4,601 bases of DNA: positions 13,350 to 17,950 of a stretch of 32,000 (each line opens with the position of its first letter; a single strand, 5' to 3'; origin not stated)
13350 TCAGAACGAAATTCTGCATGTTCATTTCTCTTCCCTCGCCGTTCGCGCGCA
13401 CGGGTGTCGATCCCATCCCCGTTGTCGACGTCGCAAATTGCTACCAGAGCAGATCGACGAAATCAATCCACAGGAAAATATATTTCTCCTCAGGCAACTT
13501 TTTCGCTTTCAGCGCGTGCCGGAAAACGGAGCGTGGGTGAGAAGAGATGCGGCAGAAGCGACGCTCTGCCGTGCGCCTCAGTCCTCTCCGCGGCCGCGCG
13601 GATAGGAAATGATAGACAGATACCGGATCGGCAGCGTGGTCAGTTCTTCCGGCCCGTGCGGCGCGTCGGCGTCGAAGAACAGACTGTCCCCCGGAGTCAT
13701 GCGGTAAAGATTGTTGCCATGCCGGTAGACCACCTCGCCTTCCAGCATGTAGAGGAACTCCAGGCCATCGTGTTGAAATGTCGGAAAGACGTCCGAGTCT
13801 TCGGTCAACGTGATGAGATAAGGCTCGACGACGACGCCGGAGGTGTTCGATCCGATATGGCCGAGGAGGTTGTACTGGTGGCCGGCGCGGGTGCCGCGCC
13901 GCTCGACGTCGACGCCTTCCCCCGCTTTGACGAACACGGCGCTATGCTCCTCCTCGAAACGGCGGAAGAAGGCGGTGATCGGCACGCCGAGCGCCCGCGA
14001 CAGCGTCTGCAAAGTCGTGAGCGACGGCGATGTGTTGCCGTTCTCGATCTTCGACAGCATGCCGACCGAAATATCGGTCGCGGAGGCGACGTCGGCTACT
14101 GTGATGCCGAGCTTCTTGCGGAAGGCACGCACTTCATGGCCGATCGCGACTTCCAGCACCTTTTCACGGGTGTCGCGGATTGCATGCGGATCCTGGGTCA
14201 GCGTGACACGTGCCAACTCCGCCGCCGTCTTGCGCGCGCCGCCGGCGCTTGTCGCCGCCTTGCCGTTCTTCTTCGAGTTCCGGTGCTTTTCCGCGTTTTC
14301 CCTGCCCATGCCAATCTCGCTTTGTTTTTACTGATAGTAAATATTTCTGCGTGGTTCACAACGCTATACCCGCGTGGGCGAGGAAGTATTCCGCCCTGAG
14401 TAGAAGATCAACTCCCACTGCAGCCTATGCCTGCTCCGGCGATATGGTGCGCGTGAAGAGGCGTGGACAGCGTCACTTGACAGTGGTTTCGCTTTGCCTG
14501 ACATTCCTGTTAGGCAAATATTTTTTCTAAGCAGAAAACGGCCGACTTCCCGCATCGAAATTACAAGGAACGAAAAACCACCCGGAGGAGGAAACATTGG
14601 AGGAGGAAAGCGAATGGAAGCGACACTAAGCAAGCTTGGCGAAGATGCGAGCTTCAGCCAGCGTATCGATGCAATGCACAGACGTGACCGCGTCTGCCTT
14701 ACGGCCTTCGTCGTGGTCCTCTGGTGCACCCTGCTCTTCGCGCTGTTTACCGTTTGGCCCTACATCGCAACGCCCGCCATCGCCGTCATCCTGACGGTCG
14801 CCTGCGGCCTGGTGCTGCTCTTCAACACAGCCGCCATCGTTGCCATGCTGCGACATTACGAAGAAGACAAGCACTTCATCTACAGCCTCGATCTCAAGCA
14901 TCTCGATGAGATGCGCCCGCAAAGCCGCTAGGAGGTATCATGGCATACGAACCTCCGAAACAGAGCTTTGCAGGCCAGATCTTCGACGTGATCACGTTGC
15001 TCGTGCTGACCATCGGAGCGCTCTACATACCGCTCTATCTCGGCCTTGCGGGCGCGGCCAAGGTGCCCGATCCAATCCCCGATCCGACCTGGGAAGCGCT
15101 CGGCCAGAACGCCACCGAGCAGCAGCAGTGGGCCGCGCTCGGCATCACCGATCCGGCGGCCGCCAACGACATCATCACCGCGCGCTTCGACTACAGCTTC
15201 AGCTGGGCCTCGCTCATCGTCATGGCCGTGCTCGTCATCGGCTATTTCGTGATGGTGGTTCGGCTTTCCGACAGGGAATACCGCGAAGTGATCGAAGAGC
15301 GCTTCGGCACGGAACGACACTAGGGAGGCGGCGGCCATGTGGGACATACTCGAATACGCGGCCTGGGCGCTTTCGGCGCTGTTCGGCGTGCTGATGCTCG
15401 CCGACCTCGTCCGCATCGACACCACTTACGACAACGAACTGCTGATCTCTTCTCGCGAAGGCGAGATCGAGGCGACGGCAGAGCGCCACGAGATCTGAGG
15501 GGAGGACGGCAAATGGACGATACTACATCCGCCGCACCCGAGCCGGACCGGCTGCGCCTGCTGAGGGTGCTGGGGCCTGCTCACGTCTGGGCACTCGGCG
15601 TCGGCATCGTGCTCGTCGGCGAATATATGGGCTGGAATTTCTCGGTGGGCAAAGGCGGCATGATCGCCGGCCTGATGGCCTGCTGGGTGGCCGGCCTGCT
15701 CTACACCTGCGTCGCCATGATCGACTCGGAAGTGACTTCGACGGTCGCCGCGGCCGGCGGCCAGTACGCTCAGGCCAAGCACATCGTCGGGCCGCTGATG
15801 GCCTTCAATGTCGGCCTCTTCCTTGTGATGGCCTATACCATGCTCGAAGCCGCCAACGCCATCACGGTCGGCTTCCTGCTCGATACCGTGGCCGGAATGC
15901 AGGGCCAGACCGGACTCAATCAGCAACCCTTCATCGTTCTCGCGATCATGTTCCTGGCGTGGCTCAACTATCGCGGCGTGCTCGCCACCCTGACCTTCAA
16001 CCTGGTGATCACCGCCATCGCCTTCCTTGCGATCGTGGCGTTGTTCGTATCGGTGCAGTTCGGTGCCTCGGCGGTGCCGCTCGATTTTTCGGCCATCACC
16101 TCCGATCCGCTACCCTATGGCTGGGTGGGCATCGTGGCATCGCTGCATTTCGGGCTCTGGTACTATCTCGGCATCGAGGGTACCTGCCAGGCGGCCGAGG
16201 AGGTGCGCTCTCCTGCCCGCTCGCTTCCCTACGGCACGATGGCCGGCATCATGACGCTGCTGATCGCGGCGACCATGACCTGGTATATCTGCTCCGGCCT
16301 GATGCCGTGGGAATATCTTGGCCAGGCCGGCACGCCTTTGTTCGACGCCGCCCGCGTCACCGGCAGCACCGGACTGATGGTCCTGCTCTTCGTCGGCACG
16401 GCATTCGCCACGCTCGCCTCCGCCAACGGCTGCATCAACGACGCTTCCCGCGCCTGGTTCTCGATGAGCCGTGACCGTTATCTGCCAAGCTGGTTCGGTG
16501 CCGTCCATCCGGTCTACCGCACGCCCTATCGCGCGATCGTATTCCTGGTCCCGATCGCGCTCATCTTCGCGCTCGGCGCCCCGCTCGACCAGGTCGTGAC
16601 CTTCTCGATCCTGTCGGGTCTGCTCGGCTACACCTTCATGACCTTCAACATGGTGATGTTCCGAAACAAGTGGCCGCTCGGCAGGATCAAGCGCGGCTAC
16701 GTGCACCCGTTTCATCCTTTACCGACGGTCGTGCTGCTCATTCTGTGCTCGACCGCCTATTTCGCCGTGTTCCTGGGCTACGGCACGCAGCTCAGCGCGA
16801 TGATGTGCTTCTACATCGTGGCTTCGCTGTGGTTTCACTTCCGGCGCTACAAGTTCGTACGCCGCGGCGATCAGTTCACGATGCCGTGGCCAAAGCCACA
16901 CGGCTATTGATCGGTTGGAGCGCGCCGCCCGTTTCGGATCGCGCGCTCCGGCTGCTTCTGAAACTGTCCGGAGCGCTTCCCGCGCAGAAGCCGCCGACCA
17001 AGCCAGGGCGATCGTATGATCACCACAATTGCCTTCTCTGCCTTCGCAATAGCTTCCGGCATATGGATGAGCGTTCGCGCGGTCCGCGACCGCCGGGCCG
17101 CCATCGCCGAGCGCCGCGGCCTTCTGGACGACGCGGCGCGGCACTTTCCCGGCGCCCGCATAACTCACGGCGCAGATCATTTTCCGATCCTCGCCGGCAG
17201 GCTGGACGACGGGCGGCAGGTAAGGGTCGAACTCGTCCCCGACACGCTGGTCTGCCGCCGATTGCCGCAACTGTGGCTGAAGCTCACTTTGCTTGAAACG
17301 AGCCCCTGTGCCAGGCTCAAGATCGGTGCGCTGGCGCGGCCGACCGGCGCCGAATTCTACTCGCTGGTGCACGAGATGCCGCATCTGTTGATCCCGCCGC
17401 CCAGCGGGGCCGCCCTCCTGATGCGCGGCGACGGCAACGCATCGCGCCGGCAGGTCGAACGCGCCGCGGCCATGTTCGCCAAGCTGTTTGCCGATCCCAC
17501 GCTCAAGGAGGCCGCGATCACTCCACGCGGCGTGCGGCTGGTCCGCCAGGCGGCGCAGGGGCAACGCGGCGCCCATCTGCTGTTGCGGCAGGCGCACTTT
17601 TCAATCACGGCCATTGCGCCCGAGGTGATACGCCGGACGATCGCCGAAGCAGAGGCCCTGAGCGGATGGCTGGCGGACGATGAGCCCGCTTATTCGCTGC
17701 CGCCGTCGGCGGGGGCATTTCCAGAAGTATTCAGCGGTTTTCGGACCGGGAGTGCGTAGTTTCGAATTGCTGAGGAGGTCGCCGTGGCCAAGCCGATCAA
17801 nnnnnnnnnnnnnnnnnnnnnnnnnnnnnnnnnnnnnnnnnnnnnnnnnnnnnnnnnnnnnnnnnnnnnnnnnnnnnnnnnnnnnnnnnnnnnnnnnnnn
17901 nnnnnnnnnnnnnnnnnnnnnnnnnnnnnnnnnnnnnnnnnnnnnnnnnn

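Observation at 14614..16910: Four-gene membrane module: three tiny membrane proteins translationally coupled to an ethanolamine-permease-like APC transporter (candidate undescribed methylamine uptake system)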

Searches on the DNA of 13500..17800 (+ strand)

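Call 6: search_dna_similar(query=window:13500-17800:+, collection=plasmids, mode=near, max_rows=30)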
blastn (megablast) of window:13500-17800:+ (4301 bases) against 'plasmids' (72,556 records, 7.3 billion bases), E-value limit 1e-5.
Records with a match: 128; places in all: 139; records where one place covers at least 80% of the query: 5.
Best place of each record, by identity: 95-99% 4; 80-90% 71; 60-80% 53.
By first word of the organism name: Rhizobium 84; Sinorhizobium 28; Aminobacter 9; Paraburkholderia 2; Pararhizobium 1; Paracoccus 1; Allorhizobium 1; Agrobacterium 1; Ponticoccus 1.
By predicted mobility (MOB-suite, as given by PLSDB): non-mobilizable 64; conjugative 34; mobilizable 30.
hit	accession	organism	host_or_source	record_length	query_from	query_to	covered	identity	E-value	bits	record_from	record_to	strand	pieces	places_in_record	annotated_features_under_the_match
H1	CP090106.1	Sinorhizobium meliloti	Medicago,Cell culture,Plant nodule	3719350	1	4301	100%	98.8%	0e+0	7666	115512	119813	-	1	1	APC family permease | hypothetical protein (x3) | XRE family transcriptional regulator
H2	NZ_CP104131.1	Sinorhizobium sp. K101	Phaseolus vulgaris,cell ...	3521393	77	4301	98%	95.5%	0e+0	6768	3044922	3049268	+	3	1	none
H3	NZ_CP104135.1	Sinorhizobium sp. C101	Phaseolus vulgaris,cell ...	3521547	77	4301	98%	95.5%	0e+0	6760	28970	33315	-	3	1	none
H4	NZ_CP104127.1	Sinorhizobium sp. M103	Phaseolus vulgaris,cell ...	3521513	77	4301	98%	95.5%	0e+0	6760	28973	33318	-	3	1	none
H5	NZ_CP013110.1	Sinorhizobium americanum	Vachellia farnesiana,cell culture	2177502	75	4180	93%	84.7%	0e+0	3983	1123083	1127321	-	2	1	record has no annotation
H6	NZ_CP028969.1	Aminobacter sp. MSH1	Soil,Dichlobenil-treated soil sampled ...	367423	1100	3398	53%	85.1%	0e+0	2340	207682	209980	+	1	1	amino acid permease | hypothetical protein (x3)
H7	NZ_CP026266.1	Aminobacter sp. MSH1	bacterial isolate,soil from courtyard ...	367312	1100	3398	53%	85.1%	0e+0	2340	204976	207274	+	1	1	amino acid permease | hypothetical protein (x3)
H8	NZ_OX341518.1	Aminobacter niigataensis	-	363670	1100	3398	53%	85.1%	0e+0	2335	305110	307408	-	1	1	amino acid permease | hypothetical protein (x3)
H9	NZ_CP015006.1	Aminobacter aminovorans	cell culture,soil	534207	1099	3411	54%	84.3%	0e+0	2248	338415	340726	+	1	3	amino acid permease | hypothetical protein (x3)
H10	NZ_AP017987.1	Aminobacter sp. SS-2016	Lotus japoicus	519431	1099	3411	54%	84.2%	0e+0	2237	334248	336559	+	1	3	amino acid permease | hypothetical protein (x3)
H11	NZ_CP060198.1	Aminobacter sp. MDW-2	cell culture,soil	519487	1102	3411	54%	84.3%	0e+0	2248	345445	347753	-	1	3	amino acid permease | hypothetical protein (x3)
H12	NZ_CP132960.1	Aminobacter niigataensis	cell culture,sediment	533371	1102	3411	54%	84.3%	0e+0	2248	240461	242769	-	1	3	amino acid permease | hypothetical protein (x3)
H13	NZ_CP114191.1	Aminobacter sp. NyZ550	-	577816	1102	3411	54%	84.2%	0e+0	2231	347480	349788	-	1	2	amino acid permease | hypothetical protein (x3)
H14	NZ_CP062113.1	Aminobacter sp. SR38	bacterial pure culture,soil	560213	1102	3411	54%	84.2%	0e+0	2231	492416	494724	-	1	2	amino acid permease | hypothetical protein (x3)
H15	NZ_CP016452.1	Sinorhizobium sp. RAC02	Microbial isolate,Algal phycosphere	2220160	1208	3412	51%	81.6%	0e+0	1808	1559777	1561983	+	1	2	none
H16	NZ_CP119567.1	Pararhizobium qamdonense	cell culture,soil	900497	1216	3392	51%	81.2%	0e+0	1744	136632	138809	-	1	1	amino acid permease | hypothetical protein (x3)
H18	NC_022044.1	Paracoccus aminophilus JCM 7686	-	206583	2068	3411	31%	75.7%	0e+0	645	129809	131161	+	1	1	amino acid permease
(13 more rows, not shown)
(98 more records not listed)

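Call 7: get_annotated_region(hit=H1, flank=14000)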
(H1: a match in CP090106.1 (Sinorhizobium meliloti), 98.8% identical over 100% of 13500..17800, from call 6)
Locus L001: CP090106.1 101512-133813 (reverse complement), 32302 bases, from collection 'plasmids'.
description: Sinorhizobium meliloti strain Ak57 plasmid pSymB, complete sequence
organism: Sinorhizobium meliloti (NCBI taxid 382)
taxonomy: Bacteria; Pseudomonadota; Alphaproteobacteria; Hyphomicrobiales; Rhizobiaceae; Sinorhizobium; Sinorhizobium meliloti
host: -; source: Medicago,Cell culture,Plant nodule; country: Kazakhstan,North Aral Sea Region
typing (MOB-suite, as given by PLSDB): non-mobilizable
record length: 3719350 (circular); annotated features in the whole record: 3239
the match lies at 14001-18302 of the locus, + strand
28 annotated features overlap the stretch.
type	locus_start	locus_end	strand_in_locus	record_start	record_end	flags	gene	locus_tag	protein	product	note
CDS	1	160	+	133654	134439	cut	-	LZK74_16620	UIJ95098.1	NAD(P)-dependent oxidoreductase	-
CDS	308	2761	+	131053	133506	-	-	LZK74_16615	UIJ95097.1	phosphoketolase family protein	-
CDS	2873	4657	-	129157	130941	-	-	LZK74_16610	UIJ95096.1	APC family permease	-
CDS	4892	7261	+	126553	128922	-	-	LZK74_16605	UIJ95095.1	DUF1989 domain-containing protein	-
CDS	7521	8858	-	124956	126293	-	-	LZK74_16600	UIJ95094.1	NAD(P)/FAD-dependent oxidoreductase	-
CDS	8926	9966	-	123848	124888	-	-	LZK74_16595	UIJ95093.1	DUF3445 domain-containing protein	-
CDS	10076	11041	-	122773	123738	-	-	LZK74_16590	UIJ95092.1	PDR/VanB family oxidoreductase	-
CDS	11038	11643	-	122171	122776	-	-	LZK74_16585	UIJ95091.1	hypothetical protein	-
CDS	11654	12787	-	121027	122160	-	-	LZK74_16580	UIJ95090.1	aminomethyltransferase family protein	-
CDS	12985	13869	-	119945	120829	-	purU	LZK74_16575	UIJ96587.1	formyltetrahydrofolate deformylase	-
CDS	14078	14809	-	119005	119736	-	-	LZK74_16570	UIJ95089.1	XRE family transcriptional regulator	-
CDS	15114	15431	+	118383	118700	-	-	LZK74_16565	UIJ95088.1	hypothetical protein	-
CDS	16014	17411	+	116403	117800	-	-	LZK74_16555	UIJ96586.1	APC family permease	-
CDS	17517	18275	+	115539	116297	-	-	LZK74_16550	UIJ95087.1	hypothetical protein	-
CDS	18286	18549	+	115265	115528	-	-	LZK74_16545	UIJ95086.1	hypothetical protein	-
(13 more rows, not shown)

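Call 8: get_annotated_region(hit=H9, flank=12000)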
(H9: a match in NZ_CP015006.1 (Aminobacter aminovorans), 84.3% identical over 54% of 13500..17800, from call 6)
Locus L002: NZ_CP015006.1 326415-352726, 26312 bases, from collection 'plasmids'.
description: Aminobacter aminovorans strain KCTC 2477 plasmid pAA01, complete sequence
organism: Aminobacter aminovorans (NCBI taxid 83263)
taxonomy: Bacteria; Pseudomonadota; Alphaproteobacteria; Hyphomicrobiales; Phyllobacteriaceae; Aminobacter; Aminobacter aminovorans
host: -; source: cell culture,soil; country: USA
typing (MOB-suite, as given by PLSDB): non-mobilizable
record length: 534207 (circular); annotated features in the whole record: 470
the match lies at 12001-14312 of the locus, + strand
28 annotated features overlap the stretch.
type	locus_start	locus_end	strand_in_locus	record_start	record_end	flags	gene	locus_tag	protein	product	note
CDS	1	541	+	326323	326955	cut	-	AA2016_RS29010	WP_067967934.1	sarcosine oxidase subunit gamma family protein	-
CDS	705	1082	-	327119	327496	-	-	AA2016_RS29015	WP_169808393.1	hypothetical protein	-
CDS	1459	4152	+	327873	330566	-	-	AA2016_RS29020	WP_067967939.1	phosphoenolpyruvate carboxylase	GO:0015977 - carbon fixation [Evidence IEA]; GO:0006099 - tricarboxylic acid cycle [Evidence IEA]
CDS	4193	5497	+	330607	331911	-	glyA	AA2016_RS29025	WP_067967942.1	serine hydroxymethyltransferase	GO:0019264 - glycine biosynthetic process from serine [Evidence IEA]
CDS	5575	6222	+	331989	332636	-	-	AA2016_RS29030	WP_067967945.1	response regulator transcription factor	GO:0000160 - phosphorelay signal transduction system [Evidence IEA]; GO:0006355 - regulation of DNA-templated ...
CDS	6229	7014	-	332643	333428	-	-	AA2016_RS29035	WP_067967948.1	hypothetical protein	-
CDS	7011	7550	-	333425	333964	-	-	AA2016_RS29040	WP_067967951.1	RNA polymerase sigma factor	GO:0006352 - DNA-templated transcription initiation [Evidence IEA]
CDS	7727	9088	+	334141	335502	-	-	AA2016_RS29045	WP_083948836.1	S8 family serine peptidase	-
CDS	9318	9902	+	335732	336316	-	-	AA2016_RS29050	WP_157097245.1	DUF4956 domain-containing protein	-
CDS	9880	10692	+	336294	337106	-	-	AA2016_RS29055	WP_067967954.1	polyphosphate polymerase domain-containing protein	-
CDS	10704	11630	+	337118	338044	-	-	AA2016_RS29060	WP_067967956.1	esterase-like activity of phytase family protein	-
CDS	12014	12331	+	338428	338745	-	-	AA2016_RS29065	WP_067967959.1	hypothetical protein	-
CDS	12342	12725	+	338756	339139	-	-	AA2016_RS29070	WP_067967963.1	hypothetical protein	-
CDS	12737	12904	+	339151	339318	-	-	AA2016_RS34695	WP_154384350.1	hypothetical protein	-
CDS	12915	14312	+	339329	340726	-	-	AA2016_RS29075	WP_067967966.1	amino acid permease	GO:0055085 - transmembrane transport [Evidence IEA]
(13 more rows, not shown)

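Call 9: get_annotated_region(hit=H18, flank=10000)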
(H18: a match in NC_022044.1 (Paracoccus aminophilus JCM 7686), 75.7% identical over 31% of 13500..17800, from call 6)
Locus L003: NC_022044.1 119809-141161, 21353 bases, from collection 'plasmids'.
description: Paracoccus aminophilus JCM 7686 plasmid pAMI6, complete sequence
organism: Paracoccus aminophilus JCM 7686 (NCBI taxid 1367847)
taxonomy: Bacteria; Pseudomonadota; Alphaproteobacteria; Rhodobacterales; Paracoccaceae; Paracoccus; Paracoccus aminophilus; Paracoccus aminophilus JCM 7686
host: -; source: -; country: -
typing (MOB-suite, as given by PLSDB): non-mobilizable; replicon rep_cluster_229
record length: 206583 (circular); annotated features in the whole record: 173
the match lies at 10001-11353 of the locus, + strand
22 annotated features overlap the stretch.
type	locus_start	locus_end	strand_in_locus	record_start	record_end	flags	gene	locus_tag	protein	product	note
CDS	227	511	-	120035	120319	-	-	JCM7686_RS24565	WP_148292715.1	hypothetical protein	-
CDS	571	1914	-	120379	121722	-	-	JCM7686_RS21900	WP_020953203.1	NAD(P)/FAD-dependent oxidoreductase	-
CDS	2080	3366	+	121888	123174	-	-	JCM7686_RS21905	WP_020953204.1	ABC transporter substrate-binding protein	-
CDS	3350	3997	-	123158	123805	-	-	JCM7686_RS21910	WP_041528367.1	FCD domain-containing protein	-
CDS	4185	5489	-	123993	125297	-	glnT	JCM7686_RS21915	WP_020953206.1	type III glutamate--ammonia ligase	GO:0006542 - glutamine biosynthetic process [Evidence IEA]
CDS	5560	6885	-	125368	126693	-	-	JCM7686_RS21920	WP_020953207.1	FMN-binding glutamate synthase family protein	GO:0006537 - glutamate biosynthetic process [Evidence IEA]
CDS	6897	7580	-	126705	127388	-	-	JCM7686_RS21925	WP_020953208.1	GXGXG domain-containing protein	-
CDS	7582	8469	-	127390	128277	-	-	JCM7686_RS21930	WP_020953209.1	glutamine amidotransferase family protein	-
CDS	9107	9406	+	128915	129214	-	-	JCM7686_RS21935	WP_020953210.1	hypothetical protein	-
CDS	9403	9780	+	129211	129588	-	-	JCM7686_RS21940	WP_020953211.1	hypothetical protein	-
CDS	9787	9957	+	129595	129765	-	-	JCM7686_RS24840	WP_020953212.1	hypothetical protein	-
CDS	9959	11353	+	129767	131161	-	-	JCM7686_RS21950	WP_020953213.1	amino acid permease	GO:0055085 - transmembrane transport [Evidence IEA]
CDS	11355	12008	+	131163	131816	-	-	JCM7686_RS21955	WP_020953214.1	hypothetical protein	-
CDS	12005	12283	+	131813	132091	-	-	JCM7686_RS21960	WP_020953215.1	hypothetical protein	-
CDS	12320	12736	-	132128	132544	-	-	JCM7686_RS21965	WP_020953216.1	pseudoazurin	-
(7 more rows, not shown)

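Call 10: get_annotated_region(hit=H16, flank=10000)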
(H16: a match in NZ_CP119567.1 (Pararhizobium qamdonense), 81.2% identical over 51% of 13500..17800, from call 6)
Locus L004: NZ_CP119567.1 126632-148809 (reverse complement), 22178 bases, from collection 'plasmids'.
description: Pararhizobium qamdonense strain T808 plasmid p2, complete sequence
organism: Pararhizobium qamdonense (NCBI taxid 3031126)
taxonomy: Bacteria; Pseudomonadota; Alphaproteobacteria; Hyphomicrobiales; Rhizobiaceae; Pararhizobium; Pararhizobium qamdonense
host: -; source: cell culture,soil; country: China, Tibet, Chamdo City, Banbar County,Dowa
typing (MOB-suite, as given by PLSDB): non-mobilizable
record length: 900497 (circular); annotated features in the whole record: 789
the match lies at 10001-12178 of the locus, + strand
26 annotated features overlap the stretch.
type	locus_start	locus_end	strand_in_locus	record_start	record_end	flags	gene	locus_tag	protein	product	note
CDS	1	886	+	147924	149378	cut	-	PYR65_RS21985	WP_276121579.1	TolC family protein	GO:0055085 - transmembrane transport [Evidence IEA]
CDS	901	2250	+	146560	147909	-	-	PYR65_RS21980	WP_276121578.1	copper oxidase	-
CDS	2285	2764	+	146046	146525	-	-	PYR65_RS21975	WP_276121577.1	plastocyanin/azurin family copper-binding protein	-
CDS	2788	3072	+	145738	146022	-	-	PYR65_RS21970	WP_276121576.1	copper-binding protein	-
CDS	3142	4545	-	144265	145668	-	-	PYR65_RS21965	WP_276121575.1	DUF4360 domain-containing protein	-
CDS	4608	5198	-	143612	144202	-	-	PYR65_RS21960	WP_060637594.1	DUF4360 domain-containing protein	-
CDS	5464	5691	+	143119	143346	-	-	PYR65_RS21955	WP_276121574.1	hypothetical protein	-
CDS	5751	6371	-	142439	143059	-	-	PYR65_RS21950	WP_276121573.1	alpha/beta fold hydrolase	-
CDS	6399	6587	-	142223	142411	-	-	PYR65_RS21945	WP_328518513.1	hypothetical protein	-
CDS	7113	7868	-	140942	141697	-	-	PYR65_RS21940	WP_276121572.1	pseudouridine synthase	-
CDS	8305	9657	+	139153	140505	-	-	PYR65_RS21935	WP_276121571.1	glutamine synthetase family protein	GO:0006542 - glutamine biosynthetic process [Evidence IEA]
CDS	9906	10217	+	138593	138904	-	-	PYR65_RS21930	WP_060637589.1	hypothetical protein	-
CDS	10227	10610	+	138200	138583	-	-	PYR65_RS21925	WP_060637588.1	hypothetical protein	-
CDS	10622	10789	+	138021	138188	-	-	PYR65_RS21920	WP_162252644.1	hypothetical protein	-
CDS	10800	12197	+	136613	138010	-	-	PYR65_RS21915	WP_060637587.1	amino acid permease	GO:0055085 - transmembrane transport [Evidence IEA]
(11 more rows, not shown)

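Call 74: get_annotated_region(hit=H13, flank=9000)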
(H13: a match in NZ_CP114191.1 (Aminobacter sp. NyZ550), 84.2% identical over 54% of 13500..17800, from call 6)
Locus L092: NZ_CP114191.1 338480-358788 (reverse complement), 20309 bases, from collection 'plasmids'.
description: Aminobacter sp. NyZ550 plasmid pMET1, complete sequence
organism: Aminobacter sp. NyZ550 (NCBI taxid 2979870)
taxonomy: Bacteria; Pseudomonadota; Alphaproteobacteria; Hyphomicrobiales; Phyllobacteriaceae; Aminobacter; Aminobacter sp. NyZ550
host: -; source: -; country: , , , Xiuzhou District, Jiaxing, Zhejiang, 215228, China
typing (MOB-suite, as given by PLSDB): non-mobilizable
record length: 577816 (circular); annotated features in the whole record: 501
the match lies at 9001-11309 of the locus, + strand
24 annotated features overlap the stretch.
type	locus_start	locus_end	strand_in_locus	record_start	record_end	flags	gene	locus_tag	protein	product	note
CDS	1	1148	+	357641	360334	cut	-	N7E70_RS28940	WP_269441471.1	phosphoenolpyruvate carboxylase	GO:0015977 - carbon fixation [Evidence IEA]; GO:0006099 - tricarboxylic acid cycle [Evidence IEA]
CDS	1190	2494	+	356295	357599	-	glyA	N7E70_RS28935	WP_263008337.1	serine hydroxymethyltransferase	GO:0019264 - glycine biosynthetic process from serine [Evidence IEA]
CDS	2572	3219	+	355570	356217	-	-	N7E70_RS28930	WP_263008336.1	response regulator transcription factor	GO:0000160 - phosphorelay signal transduction system [Evidence IEA]; GO:0006355 - regulation of DNA-templated ...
CDS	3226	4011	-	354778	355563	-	-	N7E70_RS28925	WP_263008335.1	anti-sigma factor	-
CDS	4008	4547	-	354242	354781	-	-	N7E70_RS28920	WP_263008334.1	RNA polymerase sigma factor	GO:0006352 - DNA-templated transcription initiation [Evidence IEA]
CDS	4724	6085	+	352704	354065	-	-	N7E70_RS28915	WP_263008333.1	S8 family serine peptidase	-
CDS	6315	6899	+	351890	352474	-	-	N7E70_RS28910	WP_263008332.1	DUF4956 domain-containing protein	-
CDS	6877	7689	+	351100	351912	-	-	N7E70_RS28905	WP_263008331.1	polyphosphate polymerase domain-containing protein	-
CDS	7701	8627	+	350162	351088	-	-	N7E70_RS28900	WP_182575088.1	esterase-like activity of phytase family protein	-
CDS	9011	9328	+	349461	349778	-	-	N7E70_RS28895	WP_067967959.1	hypothetical protein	-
CDS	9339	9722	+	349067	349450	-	-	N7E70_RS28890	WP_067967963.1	hypothetical protein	-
CDS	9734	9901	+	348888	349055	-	-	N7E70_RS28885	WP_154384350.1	hypothetical protein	-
CDS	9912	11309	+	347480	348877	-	-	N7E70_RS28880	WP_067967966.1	amino acid permease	GO:0055085 - transmembrane transport [Evidence IEA]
CDS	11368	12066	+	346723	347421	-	-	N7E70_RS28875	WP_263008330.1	hypothetical protein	-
CDS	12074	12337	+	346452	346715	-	-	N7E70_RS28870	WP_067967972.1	hypothetical protein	-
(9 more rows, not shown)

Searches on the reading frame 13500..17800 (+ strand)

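Call 69: search_protein_families(library=ncbifam, proteins=[L004:8305-9657:+], max_evalue=0.00001)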
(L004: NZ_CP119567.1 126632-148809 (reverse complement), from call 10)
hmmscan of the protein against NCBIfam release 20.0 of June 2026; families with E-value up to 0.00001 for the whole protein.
L004:8305-9657:+ (450 aa): 5 families
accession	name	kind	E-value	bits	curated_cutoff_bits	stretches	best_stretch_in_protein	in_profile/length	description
TIGR03105.1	gln_synth_III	equivalog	3.9e-63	213.5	469.6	1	18-447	11-434/435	type III glutamate--ammonia ligase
TIGR00653.1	GlnA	equivalog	1.3e-57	195.6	429.15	1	18-447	13-461/462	type I glutamate--ammonia ligase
NF045547.1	GGputSyn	equivalog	1.1e-56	192.4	650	1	26-438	23-434/438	gamma-glutamylputrescine synthetase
NF007006.0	PRK09469.1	equivalog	6.9e-29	100.7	845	1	222-379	232-390/469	glutamate--ammonia ligase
NF041605.1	gln_syn_GlnII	equivalog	3.9e-06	26.2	500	0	105-365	76-325/333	glutamine synthetase GlnII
